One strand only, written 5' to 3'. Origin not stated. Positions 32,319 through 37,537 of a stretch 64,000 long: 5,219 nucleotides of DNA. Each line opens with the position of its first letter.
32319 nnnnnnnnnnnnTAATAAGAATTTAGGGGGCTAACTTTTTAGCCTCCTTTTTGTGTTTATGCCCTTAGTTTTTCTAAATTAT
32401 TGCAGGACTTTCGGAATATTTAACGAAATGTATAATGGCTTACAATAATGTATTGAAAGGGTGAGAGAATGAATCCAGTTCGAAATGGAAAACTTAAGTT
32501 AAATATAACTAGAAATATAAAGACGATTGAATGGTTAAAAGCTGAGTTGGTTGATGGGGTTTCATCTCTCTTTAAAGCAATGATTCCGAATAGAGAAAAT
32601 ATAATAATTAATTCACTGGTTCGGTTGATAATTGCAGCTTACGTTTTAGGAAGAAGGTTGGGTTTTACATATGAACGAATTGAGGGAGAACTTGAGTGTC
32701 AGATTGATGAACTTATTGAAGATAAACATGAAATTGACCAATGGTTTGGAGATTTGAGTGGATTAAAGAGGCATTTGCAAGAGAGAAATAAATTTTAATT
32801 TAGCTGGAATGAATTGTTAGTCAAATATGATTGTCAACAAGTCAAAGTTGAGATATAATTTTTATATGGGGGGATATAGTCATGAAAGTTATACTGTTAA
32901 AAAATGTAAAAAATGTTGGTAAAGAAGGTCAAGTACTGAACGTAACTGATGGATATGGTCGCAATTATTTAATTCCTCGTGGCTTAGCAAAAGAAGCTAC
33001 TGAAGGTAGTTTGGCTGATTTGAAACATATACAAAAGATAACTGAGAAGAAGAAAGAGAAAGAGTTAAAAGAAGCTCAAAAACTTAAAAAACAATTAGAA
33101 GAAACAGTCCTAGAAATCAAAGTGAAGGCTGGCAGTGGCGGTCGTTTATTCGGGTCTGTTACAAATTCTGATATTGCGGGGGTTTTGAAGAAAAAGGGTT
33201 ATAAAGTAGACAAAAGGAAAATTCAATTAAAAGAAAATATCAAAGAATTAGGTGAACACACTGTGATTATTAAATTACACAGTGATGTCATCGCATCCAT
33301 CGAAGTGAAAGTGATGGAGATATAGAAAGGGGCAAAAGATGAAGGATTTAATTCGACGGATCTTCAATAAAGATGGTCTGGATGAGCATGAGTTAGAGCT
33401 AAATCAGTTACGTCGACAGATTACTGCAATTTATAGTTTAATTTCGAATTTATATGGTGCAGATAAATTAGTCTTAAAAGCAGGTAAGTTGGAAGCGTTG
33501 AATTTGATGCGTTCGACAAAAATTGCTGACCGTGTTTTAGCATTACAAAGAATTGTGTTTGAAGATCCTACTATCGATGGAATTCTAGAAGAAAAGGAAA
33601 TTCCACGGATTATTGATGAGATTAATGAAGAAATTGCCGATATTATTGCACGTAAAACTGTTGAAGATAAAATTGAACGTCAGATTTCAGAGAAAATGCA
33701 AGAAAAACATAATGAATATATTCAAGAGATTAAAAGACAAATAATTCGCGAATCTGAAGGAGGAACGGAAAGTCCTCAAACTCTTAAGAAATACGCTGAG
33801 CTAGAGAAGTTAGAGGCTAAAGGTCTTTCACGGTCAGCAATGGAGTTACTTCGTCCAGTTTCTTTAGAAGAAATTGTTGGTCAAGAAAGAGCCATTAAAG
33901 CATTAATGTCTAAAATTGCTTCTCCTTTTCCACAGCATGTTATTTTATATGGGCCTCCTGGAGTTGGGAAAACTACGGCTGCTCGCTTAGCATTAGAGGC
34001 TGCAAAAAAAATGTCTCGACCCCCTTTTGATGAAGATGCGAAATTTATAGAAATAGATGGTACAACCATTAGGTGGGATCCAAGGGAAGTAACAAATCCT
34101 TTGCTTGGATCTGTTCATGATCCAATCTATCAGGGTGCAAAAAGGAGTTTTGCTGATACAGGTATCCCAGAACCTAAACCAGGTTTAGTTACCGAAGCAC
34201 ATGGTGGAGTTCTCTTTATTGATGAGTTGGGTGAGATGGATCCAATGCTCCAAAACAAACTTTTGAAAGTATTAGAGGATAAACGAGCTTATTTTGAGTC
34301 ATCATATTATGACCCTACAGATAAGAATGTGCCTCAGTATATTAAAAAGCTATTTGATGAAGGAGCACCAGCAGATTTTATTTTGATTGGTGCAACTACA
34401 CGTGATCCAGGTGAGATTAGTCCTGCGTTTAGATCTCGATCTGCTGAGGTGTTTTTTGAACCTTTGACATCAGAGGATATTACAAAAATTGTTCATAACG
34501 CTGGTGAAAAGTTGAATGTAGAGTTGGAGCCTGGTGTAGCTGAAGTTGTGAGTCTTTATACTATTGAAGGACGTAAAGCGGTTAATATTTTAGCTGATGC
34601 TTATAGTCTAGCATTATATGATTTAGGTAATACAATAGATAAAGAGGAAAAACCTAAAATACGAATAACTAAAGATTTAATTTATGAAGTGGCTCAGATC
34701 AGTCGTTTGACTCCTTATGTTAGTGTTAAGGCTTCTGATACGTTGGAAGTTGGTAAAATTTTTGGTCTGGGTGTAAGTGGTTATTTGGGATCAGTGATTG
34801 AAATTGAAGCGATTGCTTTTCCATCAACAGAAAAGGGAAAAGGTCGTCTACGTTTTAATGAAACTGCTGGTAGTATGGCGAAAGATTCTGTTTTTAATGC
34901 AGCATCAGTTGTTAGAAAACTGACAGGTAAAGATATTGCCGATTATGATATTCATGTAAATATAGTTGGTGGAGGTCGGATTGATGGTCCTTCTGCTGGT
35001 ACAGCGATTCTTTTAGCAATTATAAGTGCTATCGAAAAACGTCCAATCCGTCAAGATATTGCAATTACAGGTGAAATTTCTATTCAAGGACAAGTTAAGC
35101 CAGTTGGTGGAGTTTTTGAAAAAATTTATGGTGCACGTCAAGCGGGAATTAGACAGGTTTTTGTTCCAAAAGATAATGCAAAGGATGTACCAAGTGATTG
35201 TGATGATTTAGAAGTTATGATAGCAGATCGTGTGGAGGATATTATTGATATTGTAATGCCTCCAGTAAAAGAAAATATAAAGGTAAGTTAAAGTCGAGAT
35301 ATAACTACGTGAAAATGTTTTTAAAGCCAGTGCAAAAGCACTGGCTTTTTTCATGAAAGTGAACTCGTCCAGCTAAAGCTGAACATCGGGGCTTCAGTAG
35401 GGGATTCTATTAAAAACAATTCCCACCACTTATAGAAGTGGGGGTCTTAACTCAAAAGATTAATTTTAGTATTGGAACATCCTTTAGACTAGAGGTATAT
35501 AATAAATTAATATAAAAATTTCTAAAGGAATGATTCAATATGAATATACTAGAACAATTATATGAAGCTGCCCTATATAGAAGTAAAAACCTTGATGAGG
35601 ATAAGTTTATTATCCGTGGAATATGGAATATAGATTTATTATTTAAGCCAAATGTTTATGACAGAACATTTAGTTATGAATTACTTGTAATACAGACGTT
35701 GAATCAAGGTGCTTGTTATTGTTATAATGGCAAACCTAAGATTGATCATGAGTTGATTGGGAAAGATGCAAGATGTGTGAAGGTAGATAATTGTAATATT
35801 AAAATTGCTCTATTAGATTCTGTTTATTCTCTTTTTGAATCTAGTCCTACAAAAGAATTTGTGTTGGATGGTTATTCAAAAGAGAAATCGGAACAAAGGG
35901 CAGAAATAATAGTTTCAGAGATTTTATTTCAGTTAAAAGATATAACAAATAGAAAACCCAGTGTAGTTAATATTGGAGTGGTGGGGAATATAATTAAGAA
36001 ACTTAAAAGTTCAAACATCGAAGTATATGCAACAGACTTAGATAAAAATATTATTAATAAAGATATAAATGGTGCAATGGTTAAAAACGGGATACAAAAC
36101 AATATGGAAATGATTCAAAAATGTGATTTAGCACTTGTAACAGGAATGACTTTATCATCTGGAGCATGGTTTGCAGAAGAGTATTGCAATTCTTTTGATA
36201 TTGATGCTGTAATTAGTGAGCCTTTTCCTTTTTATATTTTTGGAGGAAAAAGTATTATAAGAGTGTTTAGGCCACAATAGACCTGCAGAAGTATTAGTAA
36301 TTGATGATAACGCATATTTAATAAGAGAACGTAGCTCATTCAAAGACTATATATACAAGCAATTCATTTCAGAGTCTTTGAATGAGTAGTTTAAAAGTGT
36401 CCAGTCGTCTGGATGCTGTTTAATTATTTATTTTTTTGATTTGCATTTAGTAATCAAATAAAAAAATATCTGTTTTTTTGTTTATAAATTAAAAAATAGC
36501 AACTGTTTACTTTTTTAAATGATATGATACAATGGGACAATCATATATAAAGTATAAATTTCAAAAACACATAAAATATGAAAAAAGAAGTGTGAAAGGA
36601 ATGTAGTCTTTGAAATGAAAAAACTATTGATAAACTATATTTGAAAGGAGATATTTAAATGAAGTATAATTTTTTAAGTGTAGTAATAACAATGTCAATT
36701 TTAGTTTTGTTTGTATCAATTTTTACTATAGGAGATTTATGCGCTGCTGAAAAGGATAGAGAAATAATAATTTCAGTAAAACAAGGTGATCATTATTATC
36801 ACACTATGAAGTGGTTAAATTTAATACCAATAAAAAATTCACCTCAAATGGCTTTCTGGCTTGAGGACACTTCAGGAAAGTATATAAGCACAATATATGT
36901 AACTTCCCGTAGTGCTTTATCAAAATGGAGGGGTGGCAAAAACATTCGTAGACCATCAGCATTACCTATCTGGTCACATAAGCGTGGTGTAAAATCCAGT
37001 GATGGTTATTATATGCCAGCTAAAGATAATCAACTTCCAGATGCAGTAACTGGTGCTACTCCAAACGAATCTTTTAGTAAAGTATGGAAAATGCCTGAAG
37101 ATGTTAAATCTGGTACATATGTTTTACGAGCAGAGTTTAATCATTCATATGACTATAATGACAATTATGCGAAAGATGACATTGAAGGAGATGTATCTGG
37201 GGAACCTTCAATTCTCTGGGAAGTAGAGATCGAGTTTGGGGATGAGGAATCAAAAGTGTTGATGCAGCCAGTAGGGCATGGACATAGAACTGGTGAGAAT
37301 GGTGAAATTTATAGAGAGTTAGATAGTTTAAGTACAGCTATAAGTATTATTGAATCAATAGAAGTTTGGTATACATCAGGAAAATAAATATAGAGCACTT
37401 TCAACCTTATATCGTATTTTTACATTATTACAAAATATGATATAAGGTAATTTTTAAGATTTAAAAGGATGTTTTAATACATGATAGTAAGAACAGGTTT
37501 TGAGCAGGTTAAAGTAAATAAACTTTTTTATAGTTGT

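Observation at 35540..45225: AT-rich accessory island: PUFA/PfaA-like type I PKS with PPTase, Fe-S nitroreductase, DUF364-like and DUF2271-like genes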

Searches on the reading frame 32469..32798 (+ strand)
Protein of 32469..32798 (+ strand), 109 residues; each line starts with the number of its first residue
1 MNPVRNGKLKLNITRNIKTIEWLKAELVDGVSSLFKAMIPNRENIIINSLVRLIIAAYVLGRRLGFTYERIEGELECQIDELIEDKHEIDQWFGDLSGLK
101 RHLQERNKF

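Call 18: search_protein_families(library=pfam, proteins=[window:32469-32798:+], max_evalue=0.00001)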
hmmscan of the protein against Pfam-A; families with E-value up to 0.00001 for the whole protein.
window:32469-32798:+ (109 aa): 1 family
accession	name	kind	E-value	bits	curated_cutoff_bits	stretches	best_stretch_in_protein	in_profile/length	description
PF12643.12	MazG-like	-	1.6e-21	76.8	27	1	13-96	1-85/85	MazG-like family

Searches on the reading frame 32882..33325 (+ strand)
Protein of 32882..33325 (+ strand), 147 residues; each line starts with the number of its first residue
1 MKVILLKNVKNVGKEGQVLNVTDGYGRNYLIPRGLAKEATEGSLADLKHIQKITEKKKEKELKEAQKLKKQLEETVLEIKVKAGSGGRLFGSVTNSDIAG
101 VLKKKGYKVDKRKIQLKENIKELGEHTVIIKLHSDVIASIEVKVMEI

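Call 18: search_protein_families(library=pfam, proteins=[window:32882-33325:+], max_evalue=0.00001)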
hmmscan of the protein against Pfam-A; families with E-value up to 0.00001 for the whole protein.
window:32882-33325:+ (147 aa): 2 families
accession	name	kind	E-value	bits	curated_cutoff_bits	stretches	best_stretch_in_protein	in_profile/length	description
PF03948.19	Ribosomal_L9_C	-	7.4e-30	103.7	23.2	1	63-145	1-85/86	Ribosomal protein L9, C-terminal domain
PF01281.25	Ribosomal_L9_N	-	5.4e-24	83.9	20.7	1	1-46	1-46/47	Ribosomal protein L9, N-terminal domain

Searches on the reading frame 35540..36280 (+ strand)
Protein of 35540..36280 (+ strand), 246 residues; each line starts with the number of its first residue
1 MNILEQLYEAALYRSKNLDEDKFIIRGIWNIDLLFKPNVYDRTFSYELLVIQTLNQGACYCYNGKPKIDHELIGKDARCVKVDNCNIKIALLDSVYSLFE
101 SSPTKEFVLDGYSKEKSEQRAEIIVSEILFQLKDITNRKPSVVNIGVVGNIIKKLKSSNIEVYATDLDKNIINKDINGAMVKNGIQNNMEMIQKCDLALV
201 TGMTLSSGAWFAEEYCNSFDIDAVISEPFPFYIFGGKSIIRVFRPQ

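Call 4: search_protein_families(library=pfam, proteins=[window:35540-36280:+], max_evalue=0.01)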
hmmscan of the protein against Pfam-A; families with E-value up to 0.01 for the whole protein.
window:35540-36280:+ (246 aa): 1 family
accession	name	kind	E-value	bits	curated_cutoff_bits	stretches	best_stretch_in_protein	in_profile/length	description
PF04016.18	DUF364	-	0.0016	18.5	23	1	142-205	14-73/147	Putative heavy-metal chelation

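Call 5: search_protein_families(library=ncbifam, proteins=[window:35540-36280:+], max_evalue=0.01)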
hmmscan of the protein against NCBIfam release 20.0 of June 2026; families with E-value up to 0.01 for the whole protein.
window:35540-36280:+ (246 aa): 1 family
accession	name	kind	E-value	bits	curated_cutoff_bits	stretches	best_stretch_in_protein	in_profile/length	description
NF053647.1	pMurD2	equivalog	0.00011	21.2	550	1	140-200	3-69/405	pseudomurein biosynthesis peptide ligase pMurD2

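Call 47: find_homologous_proteins(query=window:35540-36280:+)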
Query window:35540-36280:+ (246 aa): 145 proteins with E <= 0.001 among 666 candidates; the best 120 are listed.
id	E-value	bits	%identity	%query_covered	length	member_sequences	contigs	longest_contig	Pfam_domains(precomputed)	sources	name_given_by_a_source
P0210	1.3e-159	547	100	100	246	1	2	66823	-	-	-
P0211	9.1e-116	403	68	100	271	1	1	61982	PF04016.19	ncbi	-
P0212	4.9e-81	290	51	100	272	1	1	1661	PF04016.19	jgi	jgi:nucleoside diphosphate kinase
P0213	5.3e-78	280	50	100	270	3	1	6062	PF04016.19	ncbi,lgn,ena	-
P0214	2.8e-77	278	48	100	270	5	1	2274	PF04016.19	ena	-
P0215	4.3e-75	270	45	100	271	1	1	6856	PF04016.19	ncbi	-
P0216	3.7e-74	267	49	100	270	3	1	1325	PF04016.19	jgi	jgi:uncharacterized UPF0146 family protein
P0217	2.4e-71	258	47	99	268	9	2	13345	PF04016.19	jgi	jgi:uncharacterized UPF0146 family protein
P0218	7.9e-69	250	47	99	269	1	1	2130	PF04016.19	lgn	-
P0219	6.9e-68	247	47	99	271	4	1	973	PF04016.19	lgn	-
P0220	1.3e-67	246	44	99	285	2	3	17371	PF04016.19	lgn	-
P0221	7.5e-65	237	48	99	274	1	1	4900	PF04016.19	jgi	-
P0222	8.1e-65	237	45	99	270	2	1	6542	PF04016.19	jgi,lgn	jgi:uncharacterized protein (DUF4213/DUF364 family)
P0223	1.6e-64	236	46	100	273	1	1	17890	PF04016.19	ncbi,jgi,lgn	-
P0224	5.3e-64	234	45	100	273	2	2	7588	PF04016.19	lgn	-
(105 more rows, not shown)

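Call 48: find_encoding_contigs(protein=P0211, flank=8000, max_places=2)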
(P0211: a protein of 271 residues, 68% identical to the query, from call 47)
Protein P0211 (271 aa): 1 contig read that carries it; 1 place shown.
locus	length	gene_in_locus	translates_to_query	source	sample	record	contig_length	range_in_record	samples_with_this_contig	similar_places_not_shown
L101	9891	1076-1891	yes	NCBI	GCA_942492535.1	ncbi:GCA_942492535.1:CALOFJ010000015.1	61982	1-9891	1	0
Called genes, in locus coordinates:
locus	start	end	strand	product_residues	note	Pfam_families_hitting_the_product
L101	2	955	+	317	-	?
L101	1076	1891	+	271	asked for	PF04016:DUF364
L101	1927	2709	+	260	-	PF02784:Orn_Arg_deC_N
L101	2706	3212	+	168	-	PF00278:Orn_DAP_Arg_deC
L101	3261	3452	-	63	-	-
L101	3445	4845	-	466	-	PF00772:DnaB, PF20307:divDNAB (faint), PF03796:DnaB_C, PF13481:AAA_25, PF06745:ATPase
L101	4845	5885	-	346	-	PF00308:Bac_DnaA, PF01695:IstB_IS21, PF27394:Aq_aa27 (weak)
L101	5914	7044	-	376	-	PF07261:DnaB_2 (weak)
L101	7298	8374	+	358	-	PF01817:CM_2, PF00793:DAHP_synth_1, PF03102:NeuB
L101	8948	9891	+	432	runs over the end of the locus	PF00206:Lyase_1, PF10397:ADSL_C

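Call 65: search_solved_structures(query=P0211, max_evalue=1)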
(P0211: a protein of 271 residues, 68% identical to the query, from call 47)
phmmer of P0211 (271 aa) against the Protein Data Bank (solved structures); distinct sequences matched with E-value up to 1: 1.
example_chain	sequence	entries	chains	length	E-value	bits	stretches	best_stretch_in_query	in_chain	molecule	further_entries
2n3z_A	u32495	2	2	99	0.03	17.4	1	128-179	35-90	OR446 | De novo designed protein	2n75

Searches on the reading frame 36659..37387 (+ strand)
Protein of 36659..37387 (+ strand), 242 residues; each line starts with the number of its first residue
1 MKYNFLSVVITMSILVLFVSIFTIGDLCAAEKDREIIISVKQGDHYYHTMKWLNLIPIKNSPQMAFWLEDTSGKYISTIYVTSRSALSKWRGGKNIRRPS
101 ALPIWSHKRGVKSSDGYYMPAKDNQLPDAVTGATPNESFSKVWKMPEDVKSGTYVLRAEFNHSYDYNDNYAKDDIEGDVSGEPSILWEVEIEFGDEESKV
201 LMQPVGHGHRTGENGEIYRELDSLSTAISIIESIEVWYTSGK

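Call 4: search_protein_families(library=pfam, proteins=[window:36659-37387:+], max_evalue=0.01)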
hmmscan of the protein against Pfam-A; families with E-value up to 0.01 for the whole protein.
window:36659-37387:+ (242 aa): 1 family
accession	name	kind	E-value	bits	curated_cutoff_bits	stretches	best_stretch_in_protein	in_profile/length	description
PF10029.15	DUF2271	-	0.00032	20.9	27.3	1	61-159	18-101/136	Predicted periplasmic protein (DUF2271)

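Call 5: search_protein_families(library=ncbifam, proteins=[window:36659-37387:+], max_evalue=0.01)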
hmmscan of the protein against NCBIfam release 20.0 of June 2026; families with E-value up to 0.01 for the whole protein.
window:36659-37387:+ (242 aa): 0 families

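Call 46: find_homologous_proteins(query=window:36659-37387:+)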
Query window:36659-37387:+ (242 aa): 89 proteins with E <= 0.001 among 274 candidates.
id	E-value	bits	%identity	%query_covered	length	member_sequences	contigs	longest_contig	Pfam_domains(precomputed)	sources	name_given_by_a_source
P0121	4.9e-161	552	100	100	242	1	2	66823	-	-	-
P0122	4.0e-70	254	49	94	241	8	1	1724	-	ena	-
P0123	3.2e-67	244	49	97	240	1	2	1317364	PF10029.16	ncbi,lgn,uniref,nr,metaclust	ncbi:DUF2271 domain-containing protein [Orenia marismortui]|uniref:DUF2271 domain-containing protein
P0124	5.6e-64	234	48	85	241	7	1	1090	-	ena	-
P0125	6.6e-63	230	46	86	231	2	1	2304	-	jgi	-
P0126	7.7e-61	224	45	97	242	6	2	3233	-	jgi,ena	jgi:hypothetical protein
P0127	1.6e-60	223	49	86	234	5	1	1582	PF10029.16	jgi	-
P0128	1.6e-59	219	45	86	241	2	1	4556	-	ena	-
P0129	4.2e-58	215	47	93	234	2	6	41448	-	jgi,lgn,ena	-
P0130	6.9e-58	214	48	83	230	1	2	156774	-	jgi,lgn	-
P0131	1.4e-56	210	45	91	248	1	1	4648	-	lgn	-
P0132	4.7e-55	205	44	95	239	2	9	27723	PF10029.16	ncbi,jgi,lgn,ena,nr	ncbi:MAG TPA: hypothetical protein PL158_14080 [Bacillota bacterium]|jgi:hypothetical protein|nr:hyp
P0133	5.1e-55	204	45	91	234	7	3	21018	-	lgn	-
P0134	1.6e-54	203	43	98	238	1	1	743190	-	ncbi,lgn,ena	-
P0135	5.4e-51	191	42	88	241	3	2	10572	-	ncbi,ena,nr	ncbi:hypothetical protein K8R78_04375 [bacterium]|nr:hypothetical protein [bacterium]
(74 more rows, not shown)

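Call 49: find_encoding_contigs(protein=P0123, flank=8000, max_places=2)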
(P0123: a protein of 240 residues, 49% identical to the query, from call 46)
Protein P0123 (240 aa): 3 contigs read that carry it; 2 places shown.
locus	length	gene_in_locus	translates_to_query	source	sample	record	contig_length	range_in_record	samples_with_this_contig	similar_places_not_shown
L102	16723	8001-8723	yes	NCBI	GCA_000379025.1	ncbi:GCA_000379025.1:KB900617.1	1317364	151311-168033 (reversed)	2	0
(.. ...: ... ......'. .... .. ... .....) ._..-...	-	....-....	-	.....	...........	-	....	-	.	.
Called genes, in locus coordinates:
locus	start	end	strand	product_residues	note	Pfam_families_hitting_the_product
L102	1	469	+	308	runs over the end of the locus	PF00528:BPD_transp_1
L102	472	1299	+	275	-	PF00528:BPD_transp_1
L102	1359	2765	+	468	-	PF00990:GGDEF, PF13487:HD_5, PF01966:HD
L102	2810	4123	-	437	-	PF05673:DUF815, PF13191:AAA_16 (faint), PF20720:nSTAND3 (weak)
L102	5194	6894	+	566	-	PF04471:Mrr_cat, PF22722:NA-iREase1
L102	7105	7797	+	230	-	PF01177:Asp_Glu_race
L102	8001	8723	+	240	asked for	PF10029:DUF2271 (weak)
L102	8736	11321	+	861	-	PF13485:Peptidase_MA_2 (faint)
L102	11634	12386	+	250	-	PF12838:Fer4_7 (faint), PF00037:Fer4 (faint), PF12837:Fer4_6 (faint)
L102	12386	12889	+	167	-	-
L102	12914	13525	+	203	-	PF00440:TetR_N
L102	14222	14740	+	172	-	PF00717:Peptidase_S24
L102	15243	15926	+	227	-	PF00015:MCPsignal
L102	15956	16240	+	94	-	PF04456:DUF503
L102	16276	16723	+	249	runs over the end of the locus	PF13483:Lactamase_B_3 (faint)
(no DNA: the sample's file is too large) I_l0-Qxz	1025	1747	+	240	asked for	PF10029:DUF2271 (weak)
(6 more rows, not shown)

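Call 64: search_solved_structures(query=window:36659-37387:+, max_evalue=1)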
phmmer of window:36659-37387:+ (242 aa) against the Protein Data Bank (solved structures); distinct sequences matched with E-value up to 1: 2.
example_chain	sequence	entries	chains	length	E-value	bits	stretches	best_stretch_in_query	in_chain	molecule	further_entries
5tj3_A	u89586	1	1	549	0.002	20.7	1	54-101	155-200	Alkaline phosphatase PafA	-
5too_A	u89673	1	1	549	0.0021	20.6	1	54-101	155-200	Alkaline phosphatase PafA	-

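Call 74: find_encoding_contigs(protein=P0132, flank=7000, max_places=2)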
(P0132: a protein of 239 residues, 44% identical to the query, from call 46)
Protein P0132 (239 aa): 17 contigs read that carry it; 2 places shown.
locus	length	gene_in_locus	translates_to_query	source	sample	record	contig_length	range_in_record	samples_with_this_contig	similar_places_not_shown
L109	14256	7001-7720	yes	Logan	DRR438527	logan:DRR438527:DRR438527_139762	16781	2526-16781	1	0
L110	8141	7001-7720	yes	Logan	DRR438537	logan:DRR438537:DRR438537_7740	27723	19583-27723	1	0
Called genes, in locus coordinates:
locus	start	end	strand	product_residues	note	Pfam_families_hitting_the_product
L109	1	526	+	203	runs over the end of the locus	PF01841:Transglut_core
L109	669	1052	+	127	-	PF07486:Hydrolase_2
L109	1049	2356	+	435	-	-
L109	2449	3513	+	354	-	PF00465:Fe-ADH, PF13685:Fe-ADH_2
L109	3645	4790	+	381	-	-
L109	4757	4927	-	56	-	-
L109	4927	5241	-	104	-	-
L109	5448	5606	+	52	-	-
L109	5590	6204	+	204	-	PF12672:DUF3793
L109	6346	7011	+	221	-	PF00440:TetR_N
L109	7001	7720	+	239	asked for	PF10029:DUF2271 (faint)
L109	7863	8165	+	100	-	-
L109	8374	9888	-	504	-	PF00464:SHMT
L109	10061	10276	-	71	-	-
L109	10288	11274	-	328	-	-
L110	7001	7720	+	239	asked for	PF10029:DUF2271 (faint)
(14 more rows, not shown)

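Call 75: find_encoding_contigs(protein=P0130, flank=7000, max_places=1)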
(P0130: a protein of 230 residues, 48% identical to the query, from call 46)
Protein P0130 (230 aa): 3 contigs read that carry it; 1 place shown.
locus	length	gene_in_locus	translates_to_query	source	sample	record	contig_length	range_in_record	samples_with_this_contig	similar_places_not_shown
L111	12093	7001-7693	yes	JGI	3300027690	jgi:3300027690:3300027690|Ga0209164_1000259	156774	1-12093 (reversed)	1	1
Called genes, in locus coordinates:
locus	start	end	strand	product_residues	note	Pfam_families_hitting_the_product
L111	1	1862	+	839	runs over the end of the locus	PF00270:DEAD (weak), PF13307:Helicase_C_2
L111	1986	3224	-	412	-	PF16927:HisKA_7TM, PF13426:PAS_9 (faint), PF00196:GerE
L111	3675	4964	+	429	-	PF12768:Rax2 (faint), PF00400:WD40 (faint), PF17164:DUF5122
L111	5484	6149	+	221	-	-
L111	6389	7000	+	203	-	PF00440:TetR_N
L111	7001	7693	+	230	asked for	-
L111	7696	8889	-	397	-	PF04015:DUF362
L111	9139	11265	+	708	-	PF20968:MASE8 (weak), PF02518:HATPase_c, PF00072:Response_reg, PF00196:GerE, PF08281:Sigma70_r4_2 (weak)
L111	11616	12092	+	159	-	?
